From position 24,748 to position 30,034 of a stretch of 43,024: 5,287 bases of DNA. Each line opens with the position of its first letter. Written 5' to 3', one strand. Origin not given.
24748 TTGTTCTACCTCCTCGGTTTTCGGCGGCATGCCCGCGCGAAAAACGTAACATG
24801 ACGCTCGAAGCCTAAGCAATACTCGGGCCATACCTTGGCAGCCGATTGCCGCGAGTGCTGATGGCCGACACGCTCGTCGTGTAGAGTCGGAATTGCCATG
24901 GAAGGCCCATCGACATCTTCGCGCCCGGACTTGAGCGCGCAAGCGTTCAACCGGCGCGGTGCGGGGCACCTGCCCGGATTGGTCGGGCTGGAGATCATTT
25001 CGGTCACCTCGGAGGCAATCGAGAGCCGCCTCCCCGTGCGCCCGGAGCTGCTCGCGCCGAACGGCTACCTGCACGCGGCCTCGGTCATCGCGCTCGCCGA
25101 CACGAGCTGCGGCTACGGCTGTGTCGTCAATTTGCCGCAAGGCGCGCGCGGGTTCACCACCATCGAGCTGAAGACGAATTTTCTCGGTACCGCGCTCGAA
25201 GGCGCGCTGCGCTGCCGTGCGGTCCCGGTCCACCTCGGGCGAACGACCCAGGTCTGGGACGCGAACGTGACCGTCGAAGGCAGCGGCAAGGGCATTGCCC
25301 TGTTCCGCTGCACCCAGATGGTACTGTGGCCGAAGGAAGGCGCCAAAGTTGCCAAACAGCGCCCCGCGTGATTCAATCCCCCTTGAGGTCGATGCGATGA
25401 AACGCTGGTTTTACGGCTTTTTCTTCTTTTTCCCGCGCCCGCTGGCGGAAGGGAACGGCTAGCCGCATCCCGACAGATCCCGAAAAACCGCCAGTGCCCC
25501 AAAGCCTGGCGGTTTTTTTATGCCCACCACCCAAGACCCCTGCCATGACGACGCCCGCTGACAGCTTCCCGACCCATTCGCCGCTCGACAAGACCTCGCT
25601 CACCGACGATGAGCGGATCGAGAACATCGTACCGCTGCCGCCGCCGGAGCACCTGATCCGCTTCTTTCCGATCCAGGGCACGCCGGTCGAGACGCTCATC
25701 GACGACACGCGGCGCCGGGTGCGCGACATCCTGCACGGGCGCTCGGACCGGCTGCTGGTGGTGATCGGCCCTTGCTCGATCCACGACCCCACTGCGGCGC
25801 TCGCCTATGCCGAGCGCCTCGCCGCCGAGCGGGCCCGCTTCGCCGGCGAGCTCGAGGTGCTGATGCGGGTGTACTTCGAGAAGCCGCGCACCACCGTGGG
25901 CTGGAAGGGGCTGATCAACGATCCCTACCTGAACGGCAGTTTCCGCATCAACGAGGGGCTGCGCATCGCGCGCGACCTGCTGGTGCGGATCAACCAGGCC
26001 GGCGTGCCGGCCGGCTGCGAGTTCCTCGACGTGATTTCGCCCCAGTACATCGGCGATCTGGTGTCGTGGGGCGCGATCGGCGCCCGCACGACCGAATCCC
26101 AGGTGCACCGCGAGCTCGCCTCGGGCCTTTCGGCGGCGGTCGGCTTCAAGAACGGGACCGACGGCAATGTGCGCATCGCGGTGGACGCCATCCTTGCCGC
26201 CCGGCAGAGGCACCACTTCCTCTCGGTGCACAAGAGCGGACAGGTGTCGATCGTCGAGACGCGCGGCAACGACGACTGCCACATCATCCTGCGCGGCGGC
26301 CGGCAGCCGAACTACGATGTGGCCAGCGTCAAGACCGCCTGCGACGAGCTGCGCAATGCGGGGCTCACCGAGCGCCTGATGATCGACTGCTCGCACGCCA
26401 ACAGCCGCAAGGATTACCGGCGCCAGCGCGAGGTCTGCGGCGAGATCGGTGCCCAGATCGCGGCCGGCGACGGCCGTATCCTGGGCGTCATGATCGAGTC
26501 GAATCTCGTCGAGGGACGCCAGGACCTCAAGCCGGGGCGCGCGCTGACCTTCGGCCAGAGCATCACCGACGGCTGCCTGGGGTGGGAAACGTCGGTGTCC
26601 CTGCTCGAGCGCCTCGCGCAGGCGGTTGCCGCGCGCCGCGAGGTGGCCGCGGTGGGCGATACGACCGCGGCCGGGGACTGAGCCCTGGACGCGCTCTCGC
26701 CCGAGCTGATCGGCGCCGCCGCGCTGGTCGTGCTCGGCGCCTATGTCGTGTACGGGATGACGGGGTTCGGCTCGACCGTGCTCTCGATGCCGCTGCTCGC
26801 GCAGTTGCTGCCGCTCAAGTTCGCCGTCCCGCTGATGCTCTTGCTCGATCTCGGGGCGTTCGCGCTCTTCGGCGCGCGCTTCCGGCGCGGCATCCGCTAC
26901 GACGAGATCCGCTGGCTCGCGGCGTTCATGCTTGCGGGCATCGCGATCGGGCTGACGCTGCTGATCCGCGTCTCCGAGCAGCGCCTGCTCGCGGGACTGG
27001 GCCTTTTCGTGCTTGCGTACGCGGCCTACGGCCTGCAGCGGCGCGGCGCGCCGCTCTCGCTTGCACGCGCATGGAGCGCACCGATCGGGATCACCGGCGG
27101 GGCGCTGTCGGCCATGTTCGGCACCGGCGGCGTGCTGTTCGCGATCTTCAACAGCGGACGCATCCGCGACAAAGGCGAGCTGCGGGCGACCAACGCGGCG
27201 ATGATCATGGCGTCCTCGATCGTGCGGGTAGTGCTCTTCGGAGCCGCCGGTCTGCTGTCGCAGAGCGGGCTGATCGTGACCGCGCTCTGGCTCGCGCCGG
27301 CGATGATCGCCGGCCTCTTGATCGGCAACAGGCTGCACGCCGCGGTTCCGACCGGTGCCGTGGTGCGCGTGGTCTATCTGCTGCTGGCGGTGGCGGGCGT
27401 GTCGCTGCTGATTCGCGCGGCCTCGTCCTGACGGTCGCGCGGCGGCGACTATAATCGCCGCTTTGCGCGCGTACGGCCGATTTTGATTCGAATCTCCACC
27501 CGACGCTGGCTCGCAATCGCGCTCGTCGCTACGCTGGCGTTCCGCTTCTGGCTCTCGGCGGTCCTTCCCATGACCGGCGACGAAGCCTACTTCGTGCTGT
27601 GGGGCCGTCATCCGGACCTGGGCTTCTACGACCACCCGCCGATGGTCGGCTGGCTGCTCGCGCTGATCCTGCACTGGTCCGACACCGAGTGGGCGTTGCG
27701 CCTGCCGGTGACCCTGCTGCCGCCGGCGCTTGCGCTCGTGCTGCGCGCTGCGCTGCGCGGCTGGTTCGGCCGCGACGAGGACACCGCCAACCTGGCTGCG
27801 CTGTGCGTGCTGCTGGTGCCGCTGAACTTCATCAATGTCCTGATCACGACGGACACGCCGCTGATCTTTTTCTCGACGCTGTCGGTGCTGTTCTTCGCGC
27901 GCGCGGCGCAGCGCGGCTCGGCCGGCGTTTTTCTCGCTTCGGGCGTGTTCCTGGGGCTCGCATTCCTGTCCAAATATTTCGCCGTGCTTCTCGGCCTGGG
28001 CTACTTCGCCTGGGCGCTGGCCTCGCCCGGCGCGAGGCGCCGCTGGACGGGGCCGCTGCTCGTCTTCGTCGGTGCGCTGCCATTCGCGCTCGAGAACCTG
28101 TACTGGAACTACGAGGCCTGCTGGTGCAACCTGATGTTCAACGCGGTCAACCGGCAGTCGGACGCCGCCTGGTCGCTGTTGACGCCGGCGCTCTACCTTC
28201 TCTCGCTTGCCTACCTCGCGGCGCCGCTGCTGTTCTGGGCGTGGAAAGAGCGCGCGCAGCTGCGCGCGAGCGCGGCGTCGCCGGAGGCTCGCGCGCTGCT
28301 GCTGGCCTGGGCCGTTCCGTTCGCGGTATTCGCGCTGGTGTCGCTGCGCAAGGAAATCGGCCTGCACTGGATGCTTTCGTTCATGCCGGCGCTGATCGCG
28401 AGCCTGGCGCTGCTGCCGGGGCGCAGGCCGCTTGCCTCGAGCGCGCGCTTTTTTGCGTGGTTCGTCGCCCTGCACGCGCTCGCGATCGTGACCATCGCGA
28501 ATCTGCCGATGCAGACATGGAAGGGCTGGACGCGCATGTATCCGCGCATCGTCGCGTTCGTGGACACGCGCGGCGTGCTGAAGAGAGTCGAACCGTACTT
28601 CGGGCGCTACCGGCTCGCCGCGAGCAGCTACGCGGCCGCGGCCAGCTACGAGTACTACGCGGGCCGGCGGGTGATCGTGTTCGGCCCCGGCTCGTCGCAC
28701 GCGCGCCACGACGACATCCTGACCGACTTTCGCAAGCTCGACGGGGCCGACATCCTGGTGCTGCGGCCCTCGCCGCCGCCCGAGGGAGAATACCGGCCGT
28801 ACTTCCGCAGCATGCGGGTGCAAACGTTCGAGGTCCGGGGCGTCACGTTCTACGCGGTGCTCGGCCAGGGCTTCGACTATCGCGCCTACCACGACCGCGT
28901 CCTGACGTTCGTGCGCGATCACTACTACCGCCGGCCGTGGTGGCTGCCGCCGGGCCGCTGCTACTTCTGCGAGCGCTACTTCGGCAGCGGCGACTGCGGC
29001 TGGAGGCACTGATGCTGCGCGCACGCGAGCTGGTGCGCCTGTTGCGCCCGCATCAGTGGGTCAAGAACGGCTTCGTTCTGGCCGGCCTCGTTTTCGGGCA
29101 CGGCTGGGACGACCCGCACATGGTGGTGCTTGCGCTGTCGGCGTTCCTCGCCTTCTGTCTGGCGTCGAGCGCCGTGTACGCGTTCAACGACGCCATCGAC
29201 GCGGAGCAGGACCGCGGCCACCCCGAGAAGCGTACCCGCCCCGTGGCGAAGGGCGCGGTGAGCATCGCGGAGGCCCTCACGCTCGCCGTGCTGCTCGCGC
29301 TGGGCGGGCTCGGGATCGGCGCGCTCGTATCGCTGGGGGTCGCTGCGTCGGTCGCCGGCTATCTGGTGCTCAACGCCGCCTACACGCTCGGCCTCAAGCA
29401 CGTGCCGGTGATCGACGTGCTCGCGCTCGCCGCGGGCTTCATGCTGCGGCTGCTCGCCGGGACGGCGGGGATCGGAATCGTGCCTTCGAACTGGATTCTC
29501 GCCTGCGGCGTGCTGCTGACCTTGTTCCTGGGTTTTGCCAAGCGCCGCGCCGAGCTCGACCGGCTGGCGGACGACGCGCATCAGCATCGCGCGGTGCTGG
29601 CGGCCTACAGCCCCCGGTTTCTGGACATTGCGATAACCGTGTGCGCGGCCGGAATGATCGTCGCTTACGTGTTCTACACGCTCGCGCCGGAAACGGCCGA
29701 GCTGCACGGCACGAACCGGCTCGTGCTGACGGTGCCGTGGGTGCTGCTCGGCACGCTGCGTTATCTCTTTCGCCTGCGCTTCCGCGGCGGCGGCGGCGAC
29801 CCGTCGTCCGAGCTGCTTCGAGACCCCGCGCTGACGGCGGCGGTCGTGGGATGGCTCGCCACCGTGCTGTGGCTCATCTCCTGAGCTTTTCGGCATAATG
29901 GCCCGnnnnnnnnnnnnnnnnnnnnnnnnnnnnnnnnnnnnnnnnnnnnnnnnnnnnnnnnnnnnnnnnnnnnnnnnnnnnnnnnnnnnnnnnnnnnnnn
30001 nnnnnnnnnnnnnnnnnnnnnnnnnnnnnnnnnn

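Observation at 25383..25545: Unannotated Phe/Trp/Tyr-rich leader peptide with a terminator/antiterminator switch in front of the DAHP synthase gene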

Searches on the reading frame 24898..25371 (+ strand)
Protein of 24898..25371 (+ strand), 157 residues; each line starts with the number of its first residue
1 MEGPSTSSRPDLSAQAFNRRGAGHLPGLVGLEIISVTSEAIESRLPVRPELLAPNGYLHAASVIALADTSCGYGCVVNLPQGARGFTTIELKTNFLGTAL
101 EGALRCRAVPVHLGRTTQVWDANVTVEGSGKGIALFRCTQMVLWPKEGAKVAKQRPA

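Call 9: search_protein_families(library=ncbifam, proteins=[window:24898-25371:+])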
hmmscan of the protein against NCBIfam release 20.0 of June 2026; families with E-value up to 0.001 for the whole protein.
window:24898-25371:+ (157 aa): 5 families
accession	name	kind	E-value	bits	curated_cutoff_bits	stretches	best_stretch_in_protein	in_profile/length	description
TIGR00369.1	unchar_dom_1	domain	1.8e-18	66.8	36.6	1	28-141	5-116/117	hotdog fold thioesterase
NF047425.1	MenI_Listeria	exception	3.5e-17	62.3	185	1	28-142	6-118/122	1,4-dihydroxy-2-naphthoyl-CoA hydrolase MenI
NF007631.0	PRK10293.1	equivalog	2.2e-10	40.3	226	1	12-127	7-121/136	1,4-dihydroxy-2-naphthoyl-CoA hydrolase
NF007607.0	PRK10254.1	equivalog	3.8e-08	33.5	237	1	24-139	19-132/137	proofreading thioesterase EntH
TIGR02286.1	PaaD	equivalog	7.1e-06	26.2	118.9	1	29-140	4-111/114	hydroxyphenylacetyl-CoA thioesterase PaaI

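Call 50: search_protein_families(library=pfam, proteins=[window:24898-25371:+])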
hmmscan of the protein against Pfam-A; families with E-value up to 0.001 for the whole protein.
window:24898-25371:+ (157 aa): 2 families
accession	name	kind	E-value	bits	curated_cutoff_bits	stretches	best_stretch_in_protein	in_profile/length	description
PF03061.28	4HBT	-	4.7e-11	43.3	20.6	1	55-131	1-77/79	Thioesterase superfamily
PF13622.12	4HBT_3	-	4.5e-05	24.1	24.3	1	56-138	14-75/83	Acyl-CoA thioesterase N-terminal domain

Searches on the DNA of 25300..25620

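Call 4: search_rna_families(source=window, start=25300, end=25620, threshold=evalue, max_evalue=10, show_alignments=4)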
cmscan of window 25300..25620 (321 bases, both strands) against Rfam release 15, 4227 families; matches with E-value up to 10: 8.
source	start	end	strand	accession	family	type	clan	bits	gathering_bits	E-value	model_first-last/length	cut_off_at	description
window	25416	25519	+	RF02630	Hrs12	Gene; sRNA;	-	16.4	70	3.6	1-87/87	no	Hfq-regulated sRNA 12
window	25457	25520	+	RF02399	NsiR1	Gene; sRNA;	-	14.8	39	1.8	1-60/60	no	Nitrogen stress-induced RNA 1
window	25483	25516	-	RF04201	MIR7510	Gene; miRNA;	-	14.2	93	5.8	1-79/79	no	MIR7510 microRNA precursor family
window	25361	25389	+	RF01963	RMST_2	Gene; lncRNA;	-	13.4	45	3.9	107-135/135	no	Rhabdomyosarcoma 2 associated transcript conserved region 2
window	25406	25561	-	RF02047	Sphinx_2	Gene; lncRNA;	-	12.7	34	4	1-158/158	no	Sphinx conserved region 2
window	25435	25519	-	RF02424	Bp2_287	Gene; sRNA;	-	12.6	70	1.2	1-174/174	no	Burkholderia sRNA Bp2_Cand287_SIPHT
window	25483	25518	+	RF00106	RNAI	Gene; antisense;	-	12.1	47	9.3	73-99/102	no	RNAI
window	25397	25620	+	RF02042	HOTTIP_3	Gene; lncRNA;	-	4.6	50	7.1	1-243/353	3'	HOXA transcript at the distal tip, conserved region 3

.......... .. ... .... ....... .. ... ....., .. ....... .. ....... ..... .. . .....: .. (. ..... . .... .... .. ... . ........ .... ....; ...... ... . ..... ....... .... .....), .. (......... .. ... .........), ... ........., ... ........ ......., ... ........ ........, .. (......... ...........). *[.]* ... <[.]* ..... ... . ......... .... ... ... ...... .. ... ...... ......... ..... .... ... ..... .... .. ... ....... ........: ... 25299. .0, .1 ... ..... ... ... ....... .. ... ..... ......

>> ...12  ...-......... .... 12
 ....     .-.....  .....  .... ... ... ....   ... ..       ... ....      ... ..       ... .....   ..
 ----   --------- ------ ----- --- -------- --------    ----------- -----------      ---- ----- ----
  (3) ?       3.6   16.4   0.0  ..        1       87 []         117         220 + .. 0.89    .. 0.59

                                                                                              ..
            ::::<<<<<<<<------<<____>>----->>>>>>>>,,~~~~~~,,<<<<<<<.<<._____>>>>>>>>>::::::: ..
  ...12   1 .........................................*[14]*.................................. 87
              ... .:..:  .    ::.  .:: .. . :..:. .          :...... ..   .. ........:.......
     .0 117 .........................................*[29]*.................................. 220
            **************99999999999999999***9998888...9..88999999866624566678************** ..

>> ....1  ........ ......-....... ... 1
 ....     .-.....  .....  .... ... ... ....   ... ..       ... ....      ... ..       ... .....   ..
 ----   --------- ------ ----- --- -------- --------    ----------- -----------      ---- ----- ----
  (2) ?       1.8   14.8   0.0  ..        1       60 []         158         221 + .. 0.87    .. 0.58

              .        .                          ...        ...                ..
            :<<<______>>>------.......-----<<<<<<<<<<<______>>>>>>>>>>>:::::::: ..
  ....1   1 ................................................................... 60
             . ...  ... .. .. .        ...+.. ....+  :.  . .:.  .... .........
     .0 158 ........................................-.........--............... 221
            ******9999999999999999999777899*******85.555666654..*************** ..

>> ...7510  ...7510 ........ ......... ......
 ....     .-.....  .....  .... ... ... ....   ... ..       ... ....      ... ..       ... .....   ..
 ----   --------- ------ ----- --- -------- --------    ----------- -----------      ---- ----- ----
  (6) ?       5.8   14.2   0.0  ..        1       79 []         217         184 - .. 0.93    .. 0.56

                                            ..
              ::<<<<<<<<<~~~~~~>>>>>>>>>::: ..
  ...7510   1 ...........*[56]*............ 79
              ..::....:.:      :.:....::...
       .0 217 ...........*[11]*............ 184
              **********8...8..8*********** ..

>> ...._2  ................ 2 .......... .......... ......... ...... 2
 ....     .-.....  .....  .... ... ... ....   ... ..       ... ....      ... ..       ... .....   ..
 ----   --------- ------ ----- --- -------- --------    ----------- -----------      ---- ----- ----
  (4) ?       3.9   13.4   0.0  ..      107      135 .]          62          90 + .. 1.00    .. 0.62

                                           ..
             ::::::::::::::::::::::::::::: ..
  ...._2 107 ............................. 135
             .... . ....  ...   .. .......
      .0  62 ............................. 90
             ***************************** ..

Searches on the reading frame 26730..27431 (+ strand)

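Call 9: search_protein_families(library=ncbifam, proteins=[window:26730-27431:+])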
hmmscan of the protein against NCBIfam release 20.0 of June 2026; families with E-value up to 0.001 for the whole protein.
window:26730-27431:+ (233 aa): 0 families

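Call 50: search_protein_families(library=pfam, proteins=[window:26730-27431:+])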
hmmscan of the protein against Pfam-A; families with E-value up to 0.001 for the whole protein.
window:26730-27431:+ (233 aa): 1 family
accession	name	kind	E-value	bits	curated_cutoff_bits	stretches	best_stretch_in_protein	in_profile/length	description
PF01925.25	TauE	-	1.2e-23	84.5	32.6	1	2-226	6-237/237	Sulfite exporter TauE/SafE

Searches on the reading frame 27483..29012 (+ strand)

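Call 9: search_protein_families(library=ncbifam, proteins=[window:27483-29012:+])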
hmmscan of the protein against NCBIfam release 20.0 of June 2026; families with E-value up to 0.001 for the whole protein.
window:27483-29012:+ (509 aa): 0 families

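Call 50: search_protein_families(library=pfam, proteins=[window:27483-29012:+])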
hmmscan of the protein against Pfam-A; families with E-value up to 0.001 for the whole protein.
window:27483-29012:+ (509 aa): 1 family
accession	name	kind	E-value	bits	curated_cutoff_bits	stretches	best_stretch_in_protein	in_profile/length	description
PF13231.12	PMT_2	-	9.5e-24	84.9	26.1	1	50-208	1-160/160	Dolichyl-phosphate-mannose-protein mannosyltransferase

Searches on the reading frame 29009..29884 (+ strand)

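Call 50: search_protein_families(library=pfam, proteins=[window:29009-29884:+])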
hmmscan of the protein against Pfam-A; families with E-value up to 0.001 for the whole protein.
window:29009-29884:+ (291 aa): 1 family
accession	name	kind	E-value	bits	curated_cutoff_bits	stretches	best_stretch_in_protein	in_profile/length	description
PF01040.23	UbiA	-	6.7e-26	91.5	34.2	1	22-254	4-230/250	UbiA prenyltransferase family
